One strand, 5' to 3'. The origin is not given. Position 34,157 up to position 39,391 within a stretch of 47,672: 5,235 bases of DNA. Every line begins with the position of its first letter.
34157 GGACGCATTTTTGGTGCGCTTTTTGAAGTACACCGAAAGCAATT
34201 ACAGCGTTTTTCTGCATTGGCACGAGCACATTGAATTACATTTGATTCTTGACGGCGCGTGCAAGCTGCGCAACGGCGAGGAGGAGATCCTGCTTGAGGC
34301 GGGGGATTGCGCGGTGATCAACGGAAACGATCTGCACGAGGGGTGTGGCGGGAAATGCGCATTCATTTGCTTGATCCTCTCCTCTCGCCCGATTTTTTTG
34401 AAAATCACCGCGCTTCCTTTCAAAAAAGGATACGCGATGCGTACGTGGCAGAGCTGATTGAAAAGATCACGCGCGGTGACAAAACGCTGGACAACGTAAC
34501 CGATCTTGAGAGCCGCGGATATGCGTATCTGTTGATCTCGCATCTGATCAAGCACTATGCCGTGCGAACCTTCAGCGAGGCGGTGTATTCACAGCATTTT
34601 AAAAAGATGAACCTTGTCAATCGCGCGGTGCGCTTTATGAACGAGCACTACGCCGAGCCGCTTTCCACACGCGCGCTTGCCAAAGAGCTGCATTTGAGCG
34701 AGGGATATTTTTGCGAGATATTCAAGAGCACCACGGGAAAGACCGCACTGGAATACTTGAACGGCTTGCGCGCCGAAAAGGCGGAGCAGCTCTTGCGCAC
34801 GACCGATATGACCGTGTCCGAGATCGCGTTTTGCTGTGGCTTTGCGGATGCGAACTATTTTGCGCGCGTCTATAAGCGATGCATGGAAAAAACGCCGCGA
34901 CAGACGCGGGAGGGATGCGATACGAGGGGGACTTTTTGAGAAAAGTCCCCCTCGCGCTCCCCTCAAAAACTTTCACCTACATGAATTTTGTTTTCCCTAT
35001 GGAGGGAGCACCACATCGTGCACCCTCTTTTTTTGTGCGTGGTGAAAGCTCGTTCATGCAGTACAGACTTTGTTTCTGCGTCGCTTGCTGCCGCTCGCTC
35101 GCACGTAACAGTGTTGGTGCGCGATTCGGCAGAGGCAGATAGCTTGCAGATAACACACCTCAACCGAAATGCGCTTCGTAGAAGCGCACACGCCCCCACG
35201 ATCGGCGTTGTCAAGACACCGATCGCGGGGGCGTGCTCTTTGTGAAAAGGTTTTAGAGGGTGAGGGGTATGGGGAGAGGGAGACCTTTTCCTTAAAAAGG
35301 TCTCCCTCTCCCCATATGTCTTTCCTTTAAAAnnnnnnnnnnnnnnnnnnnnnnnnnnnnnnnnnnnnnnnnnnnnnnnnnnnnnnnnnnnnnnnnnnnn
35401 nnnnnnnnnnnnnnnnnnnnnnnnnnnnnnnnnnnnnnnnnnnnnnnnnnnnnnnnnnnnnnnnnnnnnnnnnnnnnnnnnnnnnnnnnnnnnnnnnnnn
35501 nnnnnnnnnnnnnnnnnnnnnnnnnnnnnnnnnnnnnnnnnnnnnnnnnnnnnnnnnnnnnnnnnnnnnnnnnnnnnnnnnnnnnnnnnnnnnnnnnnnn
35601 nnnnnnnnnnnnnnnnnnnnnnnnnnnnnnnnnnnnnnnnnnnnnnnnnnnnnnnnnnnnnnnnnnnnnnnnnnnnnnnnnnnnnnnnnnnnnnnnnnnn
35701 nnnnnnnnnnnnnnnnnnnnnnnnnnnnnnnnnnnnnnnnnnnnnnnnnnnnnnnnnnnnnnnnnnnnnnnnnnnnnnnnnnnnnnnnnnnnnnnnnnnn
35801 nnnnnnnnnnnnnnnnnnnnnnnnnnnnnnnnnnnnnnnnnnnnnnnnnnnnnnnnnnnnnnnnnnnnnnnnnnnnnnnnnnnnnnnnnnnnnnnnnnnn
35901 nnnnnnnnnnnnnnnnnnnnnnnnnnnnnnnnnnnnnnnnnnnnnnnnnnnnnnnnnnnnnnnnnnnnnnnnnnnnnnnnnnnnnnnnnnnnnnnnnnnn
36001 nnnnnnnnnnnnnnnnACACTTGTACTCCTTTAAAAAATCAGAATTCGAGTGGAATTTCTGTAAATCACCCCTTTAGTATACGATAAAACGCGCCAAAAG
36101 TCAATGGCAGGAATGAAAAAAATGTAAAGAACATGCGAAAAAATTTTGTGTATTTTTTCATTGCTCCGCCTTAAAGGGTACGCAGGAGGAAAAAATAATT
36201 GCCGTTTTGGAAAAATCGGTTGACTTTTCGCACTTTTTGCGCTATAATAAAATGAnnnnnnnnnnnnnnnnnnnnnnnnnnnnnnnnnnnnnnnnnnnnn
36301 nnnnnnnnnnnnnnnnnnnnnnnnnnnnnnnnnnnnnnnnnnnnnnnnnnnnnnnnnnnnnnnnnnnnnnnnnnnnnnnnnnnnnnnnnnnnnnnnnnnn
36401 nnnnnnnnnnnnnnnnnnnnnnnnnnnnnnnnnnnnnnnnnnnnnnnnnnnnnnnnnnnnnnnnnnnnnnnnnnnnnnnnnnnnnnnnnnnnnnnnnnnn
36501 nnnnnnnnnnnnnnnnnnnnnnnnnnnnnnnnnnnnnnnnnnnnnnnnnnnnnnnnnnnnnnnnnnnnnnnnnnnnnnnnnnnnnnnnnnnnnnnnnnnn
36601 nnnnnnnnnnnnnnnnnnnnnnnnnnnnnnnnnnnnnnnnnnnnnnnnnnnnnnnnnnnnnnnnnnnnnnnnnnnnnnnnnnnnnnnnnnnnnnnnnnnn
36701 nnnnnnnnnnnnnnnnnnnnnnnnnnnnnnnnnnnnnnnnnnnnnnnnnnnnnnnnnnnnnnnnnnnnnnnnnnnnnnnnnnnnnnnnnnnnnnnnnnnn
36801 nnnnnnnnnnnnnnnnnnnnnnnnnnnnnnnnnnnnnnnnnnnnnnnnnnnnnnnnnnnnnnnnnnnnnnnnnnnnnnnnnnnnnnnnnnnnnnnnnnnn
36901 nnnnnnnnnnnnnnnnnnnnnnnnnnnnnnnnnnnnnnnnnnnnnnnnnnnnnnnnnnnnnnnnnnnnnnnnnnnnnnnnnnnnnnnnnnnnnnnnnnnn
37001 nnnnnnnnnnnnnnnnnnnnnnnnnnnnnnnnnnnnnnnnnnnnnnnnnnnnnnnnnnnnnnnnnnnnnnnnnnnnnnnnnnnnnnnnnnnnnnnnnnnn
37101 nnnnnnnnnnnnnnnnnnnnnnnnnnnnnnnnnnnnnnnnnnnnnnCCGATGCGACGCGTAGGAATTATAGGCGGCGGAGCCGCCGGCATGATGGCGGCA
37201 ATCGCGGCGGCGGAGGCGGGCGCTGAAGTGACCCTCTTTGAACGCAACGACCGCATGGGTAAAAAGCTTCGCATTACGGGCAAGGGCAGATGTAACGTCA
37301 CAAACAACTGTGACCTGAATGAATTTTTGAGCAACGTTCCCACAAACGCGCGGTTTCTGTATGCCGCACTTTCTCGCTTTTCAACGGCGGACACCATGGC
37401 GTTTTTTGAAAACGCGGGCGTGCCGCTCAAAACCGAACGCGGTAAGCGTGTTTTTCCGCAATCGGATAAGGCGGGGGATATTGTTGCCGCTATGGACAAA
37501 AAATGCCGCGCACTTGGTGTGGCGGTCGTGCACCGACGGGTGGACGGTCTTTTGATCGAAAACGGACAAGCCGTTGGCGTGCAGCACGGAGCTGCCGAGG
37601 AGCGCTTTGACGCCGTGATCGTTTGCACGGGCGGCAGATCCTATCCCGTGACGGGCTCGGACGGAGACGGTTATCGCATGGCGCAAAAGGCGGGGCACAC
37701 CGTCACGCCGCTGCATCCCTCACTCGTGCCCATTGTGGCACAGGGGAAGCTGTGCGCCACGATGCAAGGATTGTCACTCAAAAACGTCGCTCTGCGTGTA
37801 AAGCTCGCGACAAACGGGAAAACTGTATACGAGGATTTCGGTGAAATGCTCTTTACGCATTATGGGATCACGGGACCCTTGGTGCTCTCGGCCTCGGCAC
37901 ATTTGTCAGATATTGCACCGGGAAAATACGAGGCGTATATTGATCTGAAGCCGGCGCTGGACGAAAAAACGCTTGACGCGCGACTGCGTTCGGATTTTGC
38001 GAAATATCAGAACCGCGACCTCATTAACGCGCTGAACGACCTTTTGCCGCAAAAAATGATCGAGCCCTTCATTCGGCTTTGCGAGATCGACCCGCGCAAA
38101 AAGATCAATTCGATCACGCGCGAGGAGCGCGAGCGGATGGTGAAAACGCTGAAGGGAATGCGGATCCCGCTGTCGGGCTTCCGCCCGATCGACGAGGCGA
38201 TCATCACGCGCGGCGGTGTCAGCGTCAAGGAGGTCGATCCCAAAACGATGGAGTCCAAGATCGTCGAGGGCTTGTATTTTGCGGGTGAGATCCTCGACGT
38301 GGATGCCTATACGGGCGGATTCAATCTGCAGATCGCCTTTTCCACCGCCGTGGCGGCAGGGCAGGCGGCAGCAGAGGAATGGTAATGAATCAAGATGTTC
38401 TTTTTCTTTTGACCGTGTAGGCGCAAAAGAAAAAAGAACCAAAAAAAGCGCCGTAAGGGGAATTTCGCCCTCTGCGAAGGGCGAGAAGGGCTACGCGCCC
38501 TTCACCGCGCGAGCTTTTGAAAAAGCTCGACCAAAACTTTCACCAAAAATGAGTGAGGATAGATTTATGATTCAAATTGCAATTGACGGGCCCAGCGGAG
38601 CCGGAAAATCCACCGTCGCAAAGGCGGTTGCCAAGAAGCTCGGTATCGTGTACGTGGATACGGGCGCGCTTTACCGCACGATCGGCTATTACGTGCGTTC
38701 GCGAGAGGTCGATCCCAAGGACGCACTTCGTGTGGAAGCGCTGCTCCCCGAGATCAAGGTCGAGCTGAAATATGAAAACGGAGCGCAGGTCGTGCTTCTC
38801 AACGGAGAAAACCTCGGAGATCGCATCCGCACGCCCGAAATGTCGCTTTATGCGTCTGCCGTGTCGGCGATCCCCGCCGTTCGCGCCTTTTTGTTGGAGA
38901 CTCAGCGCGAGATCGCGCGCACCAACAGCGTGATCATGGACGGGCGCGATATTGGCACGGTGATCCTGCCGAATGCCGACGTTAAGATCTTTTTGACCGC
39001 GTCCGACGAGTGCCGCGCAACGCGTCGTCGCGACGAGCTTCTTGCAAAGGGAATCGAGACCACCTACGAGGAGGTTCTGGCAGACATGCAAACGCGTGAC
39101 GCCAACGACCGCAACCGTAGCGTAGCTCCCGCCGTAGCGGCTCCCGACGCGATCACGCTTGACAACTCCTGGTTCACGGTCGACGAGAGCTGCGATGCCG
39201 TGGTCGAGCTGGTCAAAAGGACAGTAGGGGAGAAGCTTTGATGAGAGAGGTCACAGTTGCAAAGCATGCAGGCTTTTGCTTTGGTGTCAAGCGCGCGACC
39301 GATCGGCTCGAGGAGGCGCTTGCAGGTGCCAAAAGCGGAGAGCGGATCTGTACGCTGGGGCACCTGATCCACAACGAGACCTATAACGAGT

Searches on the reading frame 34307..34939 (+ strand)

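Call 34: search_protein_families(library=pfam, proteins=[window:34307-34939:+], max_evalue=0.001)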
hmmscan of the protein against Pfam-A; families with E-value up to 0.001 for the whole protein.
window:34307-34939:+ (210 aa): 2 families
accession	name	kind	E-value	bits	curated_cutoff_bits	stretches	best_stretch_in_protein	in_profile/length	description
PF12833.13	HTH_18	-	6.4e-23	81.3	33.6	1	124-202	1-79/80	Helix-turn-helix domain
PF00165.29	HTH_AraC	-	1.7e-19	69.9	26.6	2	163-201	1-41/42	Bacterial regulatory helix-turn-helix proteins, AraC family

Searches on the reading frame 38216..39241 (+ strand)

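Call 34: search_protein_families(library=pfam, proteins=[window:38216-39241:+], max_evalue=0.001)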
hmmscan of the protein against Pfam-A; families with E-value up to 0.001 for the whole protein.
window:38216-39241:+ (341 aa): 5 families
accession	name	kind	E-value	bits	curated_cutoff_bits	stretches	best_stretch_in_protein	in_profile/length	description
PF02224.24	Cytidylate_kin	-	3.4e-69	233.2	26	1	121-334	1-210/211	Cytidylate kinase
PF13189.12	Cytidylate_kin2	-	4.5e-10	40.4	28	1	121-274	2-131/176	Cytidylate kinase-like family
PF13238.12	AAA_18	-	1.1e-05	26.3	29.4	1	121-168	1-34/128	AAA domain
PF13207.12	AAA_17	-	3.4e-05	24.6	27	1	125-155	2-32/136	AAA domain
PF13671.12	AAA_33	-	3.5e-05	24.6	27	1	124-205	5-85/143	AAA domain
